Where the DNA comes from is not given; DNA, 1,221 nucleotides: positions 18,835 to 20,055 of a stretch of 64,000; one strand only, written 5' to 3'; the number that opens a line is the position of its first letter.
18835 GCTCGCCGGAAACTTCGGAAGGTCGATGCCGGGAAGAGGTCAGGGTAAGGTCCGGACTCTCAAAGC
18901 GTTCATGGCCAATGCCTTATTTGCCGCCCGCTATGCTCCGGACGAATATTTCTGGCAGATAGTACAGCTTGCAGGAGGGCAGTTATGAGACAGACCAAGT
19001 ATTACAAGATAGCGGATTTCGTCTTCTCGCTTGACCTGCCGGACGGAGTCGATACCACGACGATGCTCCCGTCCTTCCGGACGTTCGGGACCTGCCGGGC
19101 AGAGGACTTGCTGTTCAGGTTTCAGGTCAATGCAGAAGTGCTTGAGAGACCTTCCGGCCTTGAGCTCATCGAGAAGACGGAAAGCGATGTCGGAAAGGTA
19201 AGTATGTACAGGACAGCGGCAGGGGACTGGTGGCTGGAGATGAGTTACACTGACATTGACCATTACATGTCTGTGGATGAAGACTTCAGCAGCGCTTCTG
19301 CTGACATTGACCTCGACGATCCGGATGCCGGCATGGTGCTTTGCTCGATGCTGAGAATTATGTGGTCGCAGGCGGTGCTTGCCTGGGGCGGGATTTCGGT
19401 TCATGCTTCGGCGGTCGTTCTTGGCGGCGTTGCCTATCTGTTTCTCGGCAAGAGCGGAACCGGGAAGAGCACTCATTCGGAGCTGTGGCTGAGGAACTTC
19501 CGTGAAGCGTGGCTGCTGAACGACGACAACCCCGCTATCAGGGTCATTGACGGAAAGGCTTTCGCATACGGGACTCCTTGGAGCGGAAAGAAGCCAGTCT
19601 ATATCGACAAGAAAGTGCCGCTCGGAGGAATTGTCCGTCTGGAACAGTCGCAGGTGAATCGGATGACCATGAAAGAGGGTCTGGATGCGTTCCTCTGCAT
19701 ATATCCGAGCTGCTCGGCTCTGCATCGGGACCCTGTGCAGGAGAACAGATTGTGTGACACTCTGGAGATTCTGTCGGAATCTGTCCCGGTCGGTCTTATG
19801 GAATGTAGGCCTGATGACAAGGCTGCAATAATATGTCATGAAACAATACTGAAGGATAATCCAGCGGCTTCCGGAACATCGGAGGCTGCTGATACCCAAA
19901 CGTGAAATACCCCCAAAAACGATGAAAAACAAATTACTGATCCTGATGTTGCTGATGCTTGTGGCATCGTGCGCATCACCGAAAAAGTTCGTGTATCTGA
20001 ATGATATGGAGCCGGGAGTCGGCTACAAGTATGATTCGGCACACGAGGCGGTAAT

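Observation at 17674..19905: PqqD-like / nucleotidyltransferase / HPr-kinase-like three-gene cassette inside a capsule operon, with no substrate gene in sight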

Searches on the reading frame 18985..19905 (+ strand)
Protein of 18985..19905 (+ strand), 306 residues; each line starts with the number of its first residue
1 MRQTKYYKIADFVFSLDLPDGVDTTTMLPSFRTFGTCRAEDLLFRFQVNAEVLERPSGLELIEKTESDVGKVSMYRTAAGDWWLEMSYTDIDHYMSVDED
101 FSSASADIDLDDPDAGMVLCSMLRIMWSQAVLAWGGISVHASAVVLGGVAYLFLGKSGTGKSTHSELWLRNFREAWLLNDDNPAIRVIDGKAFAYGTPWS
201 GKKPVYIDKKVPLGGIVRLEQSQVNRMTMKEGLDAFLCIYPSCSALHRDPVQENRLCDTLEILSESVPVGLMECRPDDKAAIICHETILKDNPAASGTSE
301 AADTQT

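Call 3: search_protein_families(library=pfam, proteins=[window:18985-19905:+], max_evalue=0.01)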
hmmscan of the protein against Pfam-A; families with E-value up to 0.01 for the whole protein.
window:18985-19905:+ (306 aa): 1 family
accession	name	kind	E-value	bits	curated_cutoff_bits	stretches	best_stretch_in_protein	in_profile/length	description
PF13555.12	AAA_29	-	0.0079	16.4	27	0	131-163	6-37/61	P-loop containing region of AAA domain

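Call 4: search_protein_families(library=ncbifam, proteins=[window:18985-19905:+], max_evalue=0.01)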
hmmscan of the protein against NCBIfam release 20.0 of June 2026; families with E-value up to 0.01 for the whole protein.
window:18985-19905:+ (306 aa): 2 families
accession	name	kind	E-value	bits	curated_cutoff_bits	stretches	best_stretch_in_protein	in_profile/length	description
TIGR04249.1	SCM_chp_ScmC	equivalog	1.6e-05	24.4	125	1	100-226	88-220/292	SynChlorMet cassette protein ScmC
NF006821.0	PRK09344.1-3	subfamily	0.0043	15.7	369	1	121-185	187-261/525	phosphoenolpyruvate carboxykinase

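Call 6: search_solved_structures(query=window:18985-19905:+, max_evalue=10, show_alignments=2)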
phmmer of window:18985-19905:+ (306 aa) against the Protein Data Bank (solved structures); distinct sequences matched with E-value up to 10: 2.
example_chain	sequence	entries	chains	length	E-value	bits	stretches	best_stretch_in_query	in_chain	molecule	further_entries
3jbn_V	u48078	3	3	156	1.8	10.7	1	192-226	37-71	40S ribosomal protein uS17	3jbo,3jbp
3j7a_V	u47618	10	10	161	1.9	10.6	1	192-226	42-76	40S ribosomal protein uS17 | 40S ribosomal protein S11 | 40S ribosomal protein S11, putative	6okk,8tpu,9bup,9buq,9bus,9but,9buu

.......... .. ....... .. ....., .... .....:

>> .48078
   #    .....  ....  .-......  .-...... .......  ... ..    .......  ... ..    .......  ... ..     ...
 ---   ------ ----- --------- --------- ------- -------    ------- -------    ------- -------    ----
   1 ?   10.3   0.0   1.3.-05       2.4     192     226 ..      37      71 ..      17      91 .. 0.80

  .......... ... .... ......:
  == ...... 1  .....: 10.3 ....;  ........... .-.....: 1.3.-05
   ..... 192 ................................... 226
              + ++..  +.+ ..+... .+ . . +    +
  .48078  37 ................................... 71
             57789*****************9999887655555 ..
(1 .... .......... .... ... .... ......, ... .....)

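Call 9: find_homologous_proteins(query=window:18985-19905:+)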
Query window:18985-19905:+ (306 aa): 4508 proteins with E <= 0.001 among 6257 candidates; the best 120 are listed.
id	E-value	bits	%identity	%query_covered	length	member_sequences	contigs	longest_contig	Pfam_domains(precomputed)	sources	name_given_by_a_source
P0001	1.9e-196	669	96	100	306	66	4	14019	-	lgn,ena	-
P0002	3.3e-193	658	94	100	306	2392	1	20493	PF27840.1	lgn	-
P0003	9.1e-124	430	95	65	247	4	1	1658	-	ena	-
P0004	5.4e-111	388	92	60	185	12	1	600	-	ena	-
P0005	6.4e-111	388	60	93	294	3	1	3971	PF27840.1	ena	-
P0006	3.8e-81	290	49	93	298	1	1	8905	PF27840.1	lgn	-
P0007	4.4e-81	290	48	95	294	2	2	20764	-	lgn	-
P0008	5.5e-81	290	49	93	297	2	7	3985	PF27840.1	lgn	-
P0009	4.9e-80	287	47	94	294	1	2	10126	PF27840.1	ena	-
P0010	7.4e-80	286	46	92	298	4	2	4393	PF27840.1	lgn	-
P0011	1.0e-79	286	49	93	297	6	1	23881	PF27840.1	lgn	-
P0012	3.4e-79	284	48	95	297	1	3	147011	-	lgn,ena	-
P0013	4.5e-79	284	47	95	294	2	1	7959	-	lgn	-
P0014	7.2e-79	283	98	43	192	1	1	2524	-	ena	-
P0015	1.4e-78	282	48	94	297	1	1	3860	PF27840.1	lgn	-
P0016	4.5e-78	280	42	94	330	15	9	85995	PF27840.1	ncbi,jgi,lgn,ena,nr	ncbi:MAG TPA: phosphoenolpyruvate carboxykinase [Rikenellaceae bacterium]|nr:phosphoenolpyruvate car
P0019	2.2e-77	278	48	93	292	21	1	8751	PF27840.1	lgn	-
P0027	3.8e-76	274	47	92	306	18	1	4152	PF27840.1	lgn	-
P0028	4.0e-76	274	48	94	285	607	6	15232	PF27840.1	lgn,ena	-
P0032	1.4e-75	272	45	96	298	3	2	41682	PF27840.1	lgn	-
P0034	2.0e-75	272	48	93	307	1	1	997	PF27840.1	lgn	-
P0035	4.6e-75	270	49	91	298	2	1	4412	PF27840.1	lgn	-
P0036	8.4e-75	270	48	94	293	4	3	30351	PF27840.1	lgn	-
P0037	1.0e-74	269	47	93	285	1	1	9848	PF27840.1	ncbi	ncbi:MAG: phosphoenolpyruvate carboxykinase [Candidatus Cryptobacteroides sp.]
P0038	1.2e-74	269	48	92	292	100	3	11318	PF27840.1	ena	-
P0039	1.5e-74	269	47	95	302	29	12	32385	PF27840.1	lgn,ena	-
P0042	4.0e-74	267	46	94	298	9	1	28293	PF27840.1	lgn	-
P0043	4.3e-74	267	44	94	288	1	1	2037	PF27840.1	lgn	-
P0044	5.0e-74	267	46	93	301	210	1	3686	PF27840.1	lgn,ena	-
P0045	5.7e-74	267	44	92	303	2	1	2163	PF27840.1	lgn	-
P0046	6.8e-74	267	48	93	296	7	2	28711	PF27840.1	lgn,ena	-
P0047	6.9e-74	267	45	93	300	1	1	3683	PF27840.1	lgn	-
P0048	7.6e-74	267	48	94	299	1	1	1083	PF27840.1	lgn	-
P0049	1.2e-73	266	45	94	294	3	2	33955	PF27840.1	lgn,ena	-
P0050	1.7e-73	265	44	92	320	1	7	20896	PF27840.1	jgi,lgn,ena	-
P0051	1.7e-73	265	44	92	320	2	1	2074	PF27840.1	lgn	-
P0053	2.2e-73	265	44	92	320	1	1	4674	PF27840.1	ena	-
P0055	2.3e-73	265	45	93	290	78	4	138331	PF27840.1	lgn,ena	-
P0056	2.7e-73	265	41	93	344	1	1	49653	PF27840.1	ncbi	-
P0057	2.8e-73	265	45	93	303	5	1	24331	PF27840.1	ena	-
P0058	3.2e-73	264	44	92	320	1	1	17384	PF27840.1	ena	-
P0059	4.7e-73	264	42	93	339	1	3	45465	PF27840.1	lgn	-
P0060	4.7e-73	264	45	91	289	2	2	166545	PF27840.1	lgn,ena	-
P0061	4.7e-73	264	48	81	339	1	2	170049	PF27840.1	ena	-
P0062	6.5e-73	263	46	94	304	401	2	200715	PF27840.1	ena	-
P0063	7.9e-73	263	45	91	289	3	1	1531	PF27840.1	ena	-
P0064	8.5e-73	263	47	93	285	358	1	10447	PF27840.1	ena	-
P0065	1.1e-72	263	46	91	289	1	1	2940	PF27840.1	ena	-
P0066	1.1e-72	263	37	93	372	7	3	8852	PF27840.1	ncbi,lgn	-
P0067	1.1e-72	263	41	93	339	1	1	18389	PF27840.1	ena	-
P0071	1.6e-72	262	44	92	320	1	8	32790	PF27840.1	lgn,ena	-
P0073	2.5e-72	262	46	94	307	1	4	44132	PF27840.1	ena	-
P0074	3.9e-72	261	45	93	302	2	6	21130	PF27840.1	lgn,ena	-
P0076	4.2e-72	261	45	94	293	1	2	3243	PF27840.1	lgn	-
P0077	4.9e-72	261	44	94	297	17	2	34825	PF27840.1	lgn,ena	-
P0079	5.6e-72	260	45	91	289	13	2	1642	PF27840.1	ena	-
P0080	6.5e-72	260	42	93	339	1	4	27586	PF27840.1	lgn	-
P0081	7.4e-72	260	43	92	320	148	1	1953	PF27840.1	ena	-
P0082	7.5e-72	260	46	94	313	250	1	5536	PF27840.1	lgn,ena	-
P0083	7.7e-72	260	44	94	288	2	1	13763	PF27840.1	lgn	-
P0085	1.4e-71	259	44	93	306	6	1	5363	PF27840.1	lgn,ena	-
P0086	1.7e-71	259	41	93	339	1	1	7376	PF27840.1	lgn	-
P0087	1.7e-71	259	43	92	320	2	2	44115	PF27840.1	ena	-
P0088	1.8e-71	259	41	93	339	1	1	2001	PF27840.1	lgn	-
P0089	1.9e-71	259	41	93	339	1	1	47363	PF27840.1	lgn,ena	-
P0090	2.0e-71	259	44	91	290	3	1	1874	PF27840.1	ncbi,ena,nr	ncbi:MAG: phosphoenolpyruvate carboxykinase [Bacteroidales bacterium]|nr:phosphoenolpyruvate carboxy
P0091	2.1e-71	259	46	93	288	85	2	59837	PF27840.1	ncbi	-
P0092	2.1e-71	258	41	93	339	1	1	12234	PF27840.1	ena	-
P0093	2.1e-71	258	41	93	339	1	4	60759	PF27840.1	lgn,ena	-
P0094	2.3e-71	258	43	94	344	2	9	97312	PF27840.1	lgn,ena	-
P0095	2.4e-71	258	41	93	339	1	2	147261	PF27840.1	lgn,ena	-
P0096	2.4e-71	258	45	94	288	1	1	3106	PF27840.1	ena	-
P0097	2.5e-71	258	47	94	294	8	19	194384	PF27840.1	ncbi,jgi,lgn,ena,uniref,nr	ncbi:phosphoenolpyruvate carboxykinase [uncultured Bacteroides sp.]|jgi:hypothetical protein|uniref:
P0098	2.5e-71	258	45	95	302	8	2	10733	PF27840.1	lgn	-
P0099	2.5e-71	258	47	93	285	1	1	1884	PF27840.1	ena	-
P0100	2.8e-71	258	44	96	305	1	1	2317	PF27840.1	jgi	-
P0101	3.6e-71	258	41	93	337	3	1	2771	PF27840.1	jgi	-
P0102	3.6e-71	258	44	88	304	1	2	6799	PF27840.1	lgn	-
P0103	3.6e-71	258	44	93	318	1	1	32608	PF27840.1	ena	-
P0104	3.7e-71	258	41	93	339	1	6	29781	PF27840.1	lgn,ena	-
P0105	4.3e-71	257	41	93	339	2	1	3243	PF27840.1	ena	-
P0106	4.9e-71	257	44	88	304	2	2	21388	PF27840.1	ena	-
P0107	5.6e-71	257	44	94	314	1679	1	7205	PF27840.1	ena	-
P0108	7.3e-71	257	43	81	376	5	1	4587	PF27840.1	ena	-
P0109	7.6e-71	257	44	88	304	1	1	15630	PF27840.1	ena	-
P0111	9.5e-71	256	41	93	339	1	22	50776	PF27840.1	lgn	-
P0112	9.9e-71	256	41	93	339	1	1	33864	PF27840.1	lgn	-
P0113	1.0e-70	256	45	91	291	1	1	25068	PF27840.1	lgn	-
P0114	1.0e-70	256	45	92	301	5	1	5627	PF27840.1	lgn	-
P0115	1.0e-70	256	41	93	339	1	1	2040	PF27840.1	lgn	-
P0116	1.1e-70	256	41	93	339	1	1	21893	PF27840.1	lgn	-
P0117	1.1e-70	256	40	93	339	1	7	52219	PF27840.1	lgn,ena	-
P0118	1.1e-70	256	39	93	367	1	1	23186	PF27840.1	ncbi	-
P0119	1.2e-70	256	44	92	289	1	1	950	PF27840.1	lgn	-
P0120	1.3e-70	256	44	93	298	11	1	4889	PF27840.1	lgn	-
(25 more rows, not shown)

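Call 11: find_related_loci(query=window:18985-19905:+, collection=genome_contigs, flank=8000)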
Query window:18985-19905:+ (306 aa) in genome_contigs; peptide patterns used: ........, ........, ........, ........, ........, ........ (x = any residue, [..] = any of these).
39 stretches matched a pattern; 15 encode a relative of the query (tblastn E <= 1e-3); 15 distinct loci.
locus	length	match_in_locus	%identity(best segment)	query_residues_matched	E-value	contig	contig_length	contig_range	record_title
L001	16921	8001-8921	92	1-306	0e+0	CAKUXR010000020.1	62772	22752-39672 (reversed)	MAG: uncultured Bacteroidales bacterium isolate REFINED_METABAT215_TOP10_CONTIGS_1500_ASSEMBLY_K77_MERGED__Hadza_MoBio_h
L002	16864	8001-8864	36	1-288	2e-49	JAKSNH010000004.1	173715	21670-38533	MAG: Paludibacteraceae bacterium isolate Horse_feces146 MAG146_4, whole genome shotgun sequence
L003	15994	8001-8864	36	1-288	2e-48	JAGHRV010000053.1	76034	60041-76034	MAG: Candidatus Colicola equi isolate E1_186 c_000000049322, whole genome shotgun sequence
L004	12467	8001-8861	34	2-288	7e-48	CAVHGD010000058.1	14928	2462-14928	Dialister sp. CAG:486 isolate H07655-L1_cleanbin_000021 genome assembly, contig: Spades_H07655-L1_contig_3026, whole gen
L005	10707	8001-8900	34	1-291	2e-46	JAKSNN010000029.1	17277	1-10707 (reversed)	MAG: Paludibacteraceae bacterium isolate Horse_feces152 MAG152_29, whole genome shotgun sequence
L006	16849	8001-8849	33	6-288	1e-44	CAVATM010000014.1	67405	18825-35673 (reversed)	bacterium isolate G02614-L1_cleanbin_000012 genome assembly, contig: Spades_G02614-L1_contig_224, whole genome shotgun s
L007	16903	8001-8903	31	1-288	8e-45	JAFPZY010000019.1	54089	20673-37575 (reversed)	MAG: Paludibacteraceae bacterium isolate RGIG1628 Goat_Abomasum.Co__c501902, whole genome shotgun sequence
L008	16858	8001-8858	33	5-287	1e-42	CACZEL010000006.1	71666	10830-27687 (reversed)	MAG: uncultured Bacteroidales bacterium isolate RUG12549 genome assembly, contig: RUG12549_asm_6, whole genome shotgun s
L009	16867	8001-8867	31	1-287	1e-41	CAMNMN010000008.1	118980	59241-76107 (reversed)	MAG: uncultured Bacteroidales bacterium isolate SRR873597_bin.130_metaWRAP_v1.3_MAG genome assembly, contig: NODE.167_le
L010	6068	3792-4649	30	4-287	9e-40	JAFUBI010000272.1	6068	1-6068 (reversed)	MAG: Oscillospiraceae bacterium isolate RGIG4339 Roe_deer_Jejunum-1__c204061, whole genome shotgun sequence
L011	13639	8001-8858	30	4-287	3e-38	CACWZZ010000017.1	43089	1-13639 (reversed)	MAG: uncultured Bacteroidales bacterium isolate RUG11067 genome assembly, contig: RUG11067_asm_17, whole genome shotgun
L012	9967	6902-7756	30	5-287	4e-37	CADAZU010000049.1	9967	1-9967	MAG: uncultured Bacteroidales bacterium isolate RUG13776 genome assembly, contig: RUG13776_asm_49, whole genome shotgun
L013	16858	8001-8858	30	4-287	1e-39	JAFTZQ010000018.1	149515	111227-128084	MAG: Paludibacteraceae bacterium isolate RGIG4295 Roe_deer_Duodenum-1__c1345, whole genome shotgun sequence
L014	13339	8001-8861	34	2-288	4e-46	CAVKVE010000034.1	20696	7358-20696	Bacteroidaceae bacterium isolate H07689-L1_cleanbin_000024 genome assembly, contig: Spades_H07689-L1_contig_1410, whole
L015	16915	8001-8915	32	1-288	4e-42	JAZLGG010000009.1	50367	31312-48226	MAG: Paludibacteraceae bacterium isolate T1900044998_TA20190060.MAGScoT_cleanbin_000023 SGB_4264_k141_38389, whole genom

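Call 13: find_encoding_contigs(protein=P0097, flank=10000, max_places=6)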
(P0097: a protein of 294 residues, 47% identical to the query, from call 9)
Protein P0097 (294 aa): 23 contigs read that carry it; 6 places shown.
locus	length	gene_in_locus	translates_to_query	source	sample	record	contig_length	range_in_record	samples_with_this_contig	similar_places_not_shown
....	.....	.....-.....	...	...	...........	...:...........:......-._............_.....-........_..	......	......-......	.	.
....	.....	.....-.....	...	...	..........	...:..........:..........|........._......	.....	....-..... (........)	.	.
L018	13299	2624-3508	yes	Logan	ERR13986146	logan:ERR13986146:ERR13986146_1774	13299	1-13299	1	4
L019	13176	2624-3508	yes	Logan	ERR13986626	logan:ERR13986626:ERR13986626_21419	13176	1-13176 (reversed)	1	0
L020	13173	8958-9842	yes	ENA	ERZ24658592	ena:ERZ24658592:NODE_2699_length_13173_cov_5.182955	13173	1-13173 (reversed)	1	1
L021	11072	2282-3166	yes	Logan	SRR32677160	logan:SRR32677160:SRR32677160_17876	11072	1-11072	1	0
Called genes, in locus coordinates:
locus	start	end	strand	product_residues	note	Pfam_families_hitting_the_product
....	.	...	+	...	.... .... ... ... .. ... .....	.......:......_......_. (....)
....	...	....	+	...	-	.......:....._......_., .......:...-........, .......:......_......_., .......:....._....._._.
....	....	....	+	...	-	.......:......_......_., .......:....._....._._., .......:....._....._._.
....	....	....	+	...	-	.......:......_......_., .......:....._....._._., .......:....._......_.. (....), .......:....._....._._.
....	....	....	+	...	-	-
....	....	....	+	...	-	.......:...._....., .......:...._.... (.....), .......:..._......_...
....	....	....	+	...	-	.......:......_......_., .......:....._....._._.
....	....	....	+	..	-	-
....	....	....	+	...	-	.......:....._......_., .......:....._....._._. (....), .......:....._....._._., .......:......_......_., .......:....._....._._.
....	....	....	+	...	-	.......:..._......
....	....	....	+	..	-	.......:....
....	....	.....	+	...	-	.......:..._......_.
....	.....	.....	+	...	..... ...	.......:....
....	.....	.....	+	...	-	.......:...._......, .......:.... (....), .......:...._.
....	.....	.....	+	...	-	-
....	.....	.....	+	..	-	-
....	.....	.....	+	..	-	-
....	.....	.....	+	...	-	-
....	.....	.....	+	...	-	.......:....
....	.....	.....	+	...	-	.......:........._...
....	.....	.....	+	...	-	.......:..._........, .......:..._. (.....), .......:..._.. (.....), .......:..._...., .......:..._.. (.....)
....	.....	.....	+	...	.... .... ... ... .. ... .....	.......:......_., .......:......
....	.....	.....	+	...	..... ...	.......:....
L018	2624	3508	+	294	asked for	PF27840:ScmC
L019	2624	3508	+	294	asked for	PF27840:ScmC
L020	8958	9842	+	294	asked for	PF27840:ScmC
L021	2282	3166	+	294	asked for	PF27840:ScmC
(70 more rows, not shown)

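Call 14: find_encoding_contigs(protein=P0016, flank=10000, max_places=5)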
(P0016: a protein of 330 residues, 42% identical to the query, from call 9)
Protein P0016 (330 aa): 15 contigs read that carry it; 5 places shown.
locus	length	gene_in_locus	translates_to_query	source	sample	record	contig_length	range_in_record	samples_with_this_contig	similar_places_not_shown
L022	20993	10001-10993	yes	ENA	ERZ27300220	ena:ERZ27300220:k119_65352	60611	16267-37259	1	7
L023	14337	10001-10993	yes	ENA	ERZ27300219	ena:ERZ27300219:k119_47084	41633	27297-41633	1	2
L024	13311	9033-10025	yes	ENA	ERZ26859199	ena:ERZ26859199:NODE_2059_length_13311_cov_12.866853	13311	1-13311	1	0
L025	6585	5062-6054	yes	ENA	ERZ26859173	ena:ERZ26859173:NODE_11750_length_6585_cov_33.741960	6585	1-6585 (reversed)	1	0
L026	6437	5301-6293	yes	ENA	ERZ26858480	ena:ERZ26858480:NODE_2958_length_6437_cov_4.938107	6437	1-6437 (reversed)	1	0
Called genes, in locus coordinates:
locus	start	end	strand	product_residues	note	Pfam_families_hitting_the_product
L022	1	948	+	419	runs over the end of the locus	-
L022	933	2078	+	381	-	PF13439:Glyco_transf_4, PF13579:Glyco_trans_4_4 (weak), PF20706:GT4-conflict, PF00534:Glycos_transf_1, PF13692:Glyco_trans_1_4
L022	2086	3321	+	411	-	PF13439:Glyco_transf_4, PF00534:Glycos_transf_1, PF13692:Glyco_trans_1_4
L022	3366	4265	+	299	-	PF01073:3Beta_HSD, PF01370:Epimerase, PF04321:RmlD_sub_bind, PF07993:NAD_binding_4, PF16363:GDP_Man_Dehyd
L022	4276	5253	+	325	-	PF00953:Glycos_transf_4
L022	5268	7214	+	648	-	PF01073:3Beta_HSD, PF01370:Epimerase, PF02719:Polysacc_synt_2, PF04321:RmlD_sub_bind, PF16363:GDP_Man_Dehyd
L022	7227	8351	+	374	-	PF13477:Glyco_trans_4_2 (weak), PF13439:Glyco_transf_4, PF13579:Glyco_trans_4_4, PF00534:Glycos_transf_1, PF13692:Glyco_trans_1_4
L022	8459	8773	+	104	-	PF05402:PqqD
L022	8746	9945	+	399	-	PF14907:NTP_transf_5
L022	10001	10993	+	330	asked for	PF27840:ScmC (weak)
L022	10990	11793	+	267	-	PF02563:Poly_export, PF10531:SLBB (weak), PF22461:SLBB_2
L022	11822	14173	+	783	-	-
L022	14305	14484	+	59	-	-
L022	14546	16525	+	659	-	PF13149:Mfa_like_1 (weak)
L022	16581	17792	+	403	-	PF00691:OmpA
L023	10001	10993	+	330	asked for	PF27840:ScmC (weak)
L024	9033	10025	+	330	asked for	PF27840:ScmC (weak)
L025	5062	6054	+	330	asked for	PF27840:ScmC (weak)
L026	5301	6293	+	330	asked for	PF27840:ScmC (weak)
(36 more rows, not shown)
